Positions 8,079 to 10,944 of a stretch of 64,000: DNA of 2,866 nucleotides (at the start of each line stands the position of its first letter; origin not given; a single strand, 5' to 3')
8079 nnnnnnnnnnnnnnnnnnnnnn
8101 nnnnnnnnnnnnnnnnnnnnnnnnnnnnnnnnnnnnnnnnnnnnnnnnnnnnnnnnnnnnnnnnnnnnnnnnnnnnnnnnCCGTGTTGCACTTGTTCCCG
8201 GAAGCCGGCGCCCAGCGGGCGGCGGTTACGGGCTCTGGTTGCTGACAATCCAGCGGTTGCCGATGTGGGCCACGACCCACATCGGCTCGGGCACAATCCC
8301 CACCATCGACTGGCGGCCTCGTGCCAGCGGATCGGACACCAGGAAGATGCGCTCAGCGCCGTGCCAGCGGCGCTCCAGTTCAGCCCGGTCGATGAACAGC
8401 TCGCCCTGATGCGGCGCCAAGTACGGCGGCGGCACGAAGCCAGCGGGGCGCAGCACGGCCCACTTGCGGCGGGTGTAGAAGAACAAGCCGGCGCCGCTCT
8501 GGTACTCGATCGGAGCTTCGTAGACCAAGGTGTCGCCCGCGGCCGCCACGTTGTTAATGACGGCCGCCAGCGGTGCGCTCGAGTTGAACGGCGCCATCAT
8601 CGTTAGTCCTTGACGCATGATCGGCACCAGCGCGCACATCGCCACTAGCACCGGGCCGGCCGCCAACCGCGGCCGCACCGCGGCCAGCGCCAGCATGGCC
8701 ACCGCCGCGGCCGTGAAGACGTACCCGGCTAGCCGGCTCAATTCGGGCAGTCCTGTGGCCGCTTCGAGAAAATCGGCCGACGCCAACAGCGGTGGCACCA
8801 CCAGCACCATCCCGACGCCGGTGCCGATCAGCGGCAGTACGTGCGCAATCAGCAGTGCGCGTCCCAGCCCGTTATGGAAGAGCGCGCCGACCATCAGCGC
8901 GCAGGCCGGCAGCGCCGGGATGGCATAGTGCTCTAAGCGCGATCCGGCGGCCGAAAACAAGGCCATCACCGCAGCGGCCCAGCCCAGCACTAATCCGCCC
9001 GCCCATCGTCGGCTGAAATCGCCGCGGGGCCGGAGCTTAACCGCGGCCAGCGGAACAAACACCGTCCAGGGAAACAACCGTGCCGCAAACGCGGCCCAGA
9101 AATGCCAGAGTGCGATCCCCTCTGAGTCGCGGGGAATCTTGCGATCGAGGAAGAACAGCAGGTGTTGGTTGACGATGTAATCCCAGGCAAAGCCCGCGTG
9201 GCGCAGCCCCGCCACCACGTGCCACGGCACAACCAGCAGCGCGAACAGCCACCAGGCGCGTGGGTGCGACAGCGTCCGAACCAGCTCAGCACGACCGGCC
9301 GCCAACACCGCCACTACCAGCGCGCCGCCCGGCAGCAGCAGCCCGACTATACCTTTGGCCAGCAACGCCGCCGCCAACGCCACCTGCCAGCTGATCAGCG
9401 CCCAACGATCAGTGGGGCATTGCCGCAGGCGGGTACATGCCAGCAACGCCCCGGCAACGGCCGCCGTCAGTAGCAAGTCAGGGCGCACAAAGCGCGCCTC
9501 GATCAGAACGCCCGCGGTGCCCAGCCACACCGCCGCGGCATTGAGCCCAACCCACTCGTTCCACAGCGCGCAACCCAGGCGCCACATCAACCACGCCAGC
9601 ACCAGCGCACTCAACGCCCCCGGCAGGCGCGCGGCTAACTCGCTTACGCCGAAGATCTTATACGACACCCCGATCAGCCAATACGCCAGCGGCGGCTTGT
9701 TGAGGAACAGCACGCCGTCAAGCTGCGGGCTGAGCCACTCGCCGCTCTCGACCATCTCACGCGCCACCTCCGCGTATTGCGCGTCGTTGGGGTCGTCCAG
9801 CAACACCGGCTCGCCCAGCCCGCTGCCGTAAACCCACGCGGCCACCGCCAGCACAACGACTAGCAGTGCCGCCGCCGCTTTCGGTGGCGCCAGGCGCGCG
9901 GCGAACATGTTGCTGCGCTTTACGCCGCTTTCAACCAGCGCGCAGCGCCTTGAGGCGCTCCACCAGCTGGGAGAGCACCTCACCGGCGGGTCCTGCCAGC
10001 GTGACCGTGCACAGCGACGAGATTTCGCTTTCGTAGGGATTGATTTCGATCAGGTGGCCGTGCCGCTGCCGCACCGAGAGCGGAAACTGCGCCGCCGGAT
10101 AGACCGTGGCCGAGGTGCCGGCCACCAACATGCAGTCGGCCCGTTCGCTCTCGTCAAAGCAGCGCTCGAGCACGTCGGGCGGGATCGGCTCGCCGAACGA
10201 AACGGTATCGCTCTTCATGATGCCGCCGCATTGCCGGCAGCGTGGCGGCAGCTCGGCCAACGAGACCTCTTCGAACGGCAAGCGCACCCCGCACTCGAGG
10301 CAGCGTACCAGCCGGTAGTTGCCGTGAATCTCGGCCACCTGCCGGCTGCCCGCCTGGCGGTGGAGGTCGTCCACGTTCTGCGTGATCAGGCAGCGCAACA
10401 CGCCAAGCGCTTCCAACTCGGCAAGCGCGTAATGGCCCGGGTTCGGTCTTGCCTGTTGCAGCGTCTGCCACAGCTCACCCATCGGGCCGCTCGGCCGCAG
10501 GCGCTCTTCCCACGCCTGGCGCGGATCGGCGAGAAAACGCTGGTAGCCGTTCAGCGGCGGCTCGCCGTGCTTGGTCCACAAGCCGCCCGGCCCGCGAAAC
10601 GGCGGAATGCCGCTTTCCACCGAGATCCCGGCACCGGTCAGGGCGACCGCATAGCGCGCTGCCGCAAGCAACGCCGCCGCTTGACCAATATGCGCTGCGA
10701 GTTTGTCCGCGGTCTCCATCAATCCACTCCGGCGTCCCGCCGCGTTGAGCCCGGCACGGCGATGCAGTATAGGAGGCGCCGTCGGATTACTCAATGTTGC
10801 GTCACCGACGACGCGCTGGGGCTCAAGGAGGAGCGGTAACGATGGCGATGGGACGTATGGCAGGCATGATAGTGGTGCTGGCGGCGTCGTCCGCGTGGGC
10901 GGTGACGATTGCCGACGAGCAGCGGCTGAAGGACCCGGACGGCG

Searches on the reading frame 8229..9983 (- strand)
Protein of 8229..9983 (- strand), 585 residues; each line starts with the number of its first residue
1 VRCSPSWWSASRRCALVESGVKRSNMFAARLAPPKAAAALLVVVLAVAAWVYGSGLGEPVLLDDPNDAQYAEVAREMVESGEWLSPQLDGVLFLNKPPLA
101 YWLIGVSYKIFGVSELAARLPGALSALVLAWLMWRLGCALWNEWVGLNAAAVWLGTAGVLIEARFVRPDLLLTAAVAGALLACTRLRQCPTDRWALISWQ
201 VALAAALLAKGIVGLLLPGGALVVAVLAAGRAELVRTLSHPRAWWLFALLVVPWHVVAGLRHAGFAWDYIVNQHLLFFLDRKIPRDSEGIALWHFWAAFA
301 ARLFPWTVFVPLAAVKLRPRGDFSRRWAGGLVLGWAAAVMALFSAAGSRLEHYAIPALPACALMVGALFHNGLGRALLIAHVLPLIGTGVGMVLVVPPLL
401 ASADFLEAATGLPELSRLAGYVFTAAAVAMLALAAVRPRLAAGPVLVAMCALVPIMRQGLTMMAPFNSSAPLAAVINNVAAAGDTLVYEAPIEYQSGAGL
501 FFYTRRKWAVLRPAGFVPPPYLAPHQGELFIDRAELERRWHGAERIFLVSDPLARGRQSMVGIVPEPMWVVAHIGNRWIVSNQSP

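Call 6: search_protein_families(library=pfam, proteins=[window:8229-9983:-], max_evalue=0.01)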
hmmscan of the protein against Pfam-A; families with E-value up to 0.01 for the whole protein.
window:8229-9983:- (585 aa): 1 family
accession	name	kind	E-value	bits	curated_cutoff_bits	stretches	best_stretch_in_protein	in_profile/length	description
PF13231.12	PMT_2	-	7.7e-14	52.6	26.1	1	95-254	1-157/160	Dolichyl-phosphate-mannose-protein mannosyltransferase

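Call 7: search_protein_families(library=ncbifam, proteins=[window:8229-9983:-], max_evalue=0.01)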
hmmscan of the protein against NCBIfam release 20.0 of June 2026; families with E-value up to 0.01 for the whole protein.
window:8229-9983:- (585 aa): 2 families
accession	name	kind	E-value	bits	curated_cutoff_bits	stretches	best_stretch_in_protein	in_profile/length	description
NF009784.2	PRK13279.1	equivalog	3.2e-28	98.7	567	1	61-396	26-360/539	lipid IV(A) 4-amino-4-deoxy-L-arabinosyltransferase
NF002743.0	PRK02733.1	equivalog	0.0095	15.7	69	0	150-171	17-39/44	photosystem I reaction center subunit IX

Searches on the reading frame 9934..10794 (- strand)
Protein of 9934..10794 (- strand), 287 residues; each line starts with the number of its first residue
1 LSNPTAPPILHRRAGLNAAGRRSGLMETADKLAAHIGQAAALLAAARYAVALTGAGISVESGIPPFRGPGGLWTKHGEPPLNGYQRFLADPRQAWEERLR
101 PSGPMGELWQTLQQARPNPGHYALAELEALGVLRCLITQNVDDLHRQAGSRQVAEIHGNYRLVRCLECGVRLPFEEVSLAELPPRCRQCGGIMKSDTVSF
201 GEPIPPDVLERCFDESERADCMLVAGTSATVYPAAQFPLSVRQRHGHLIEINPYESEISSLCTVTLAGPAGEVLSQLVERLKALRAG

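Call 47: search_protein_families(library=pfam, proteins=[window:9934-10794:-], max_evalue=0.0001)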
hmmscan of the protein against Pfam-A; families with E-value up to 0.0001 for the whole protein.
window:9934-10794:- (287 aa): 1 family
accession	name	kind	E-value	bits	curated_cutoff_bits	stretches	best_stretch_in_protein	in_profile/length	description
PF02146.23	SIR2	-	1.6e-44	152.4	24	1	54-233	1-180/180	Sir2 family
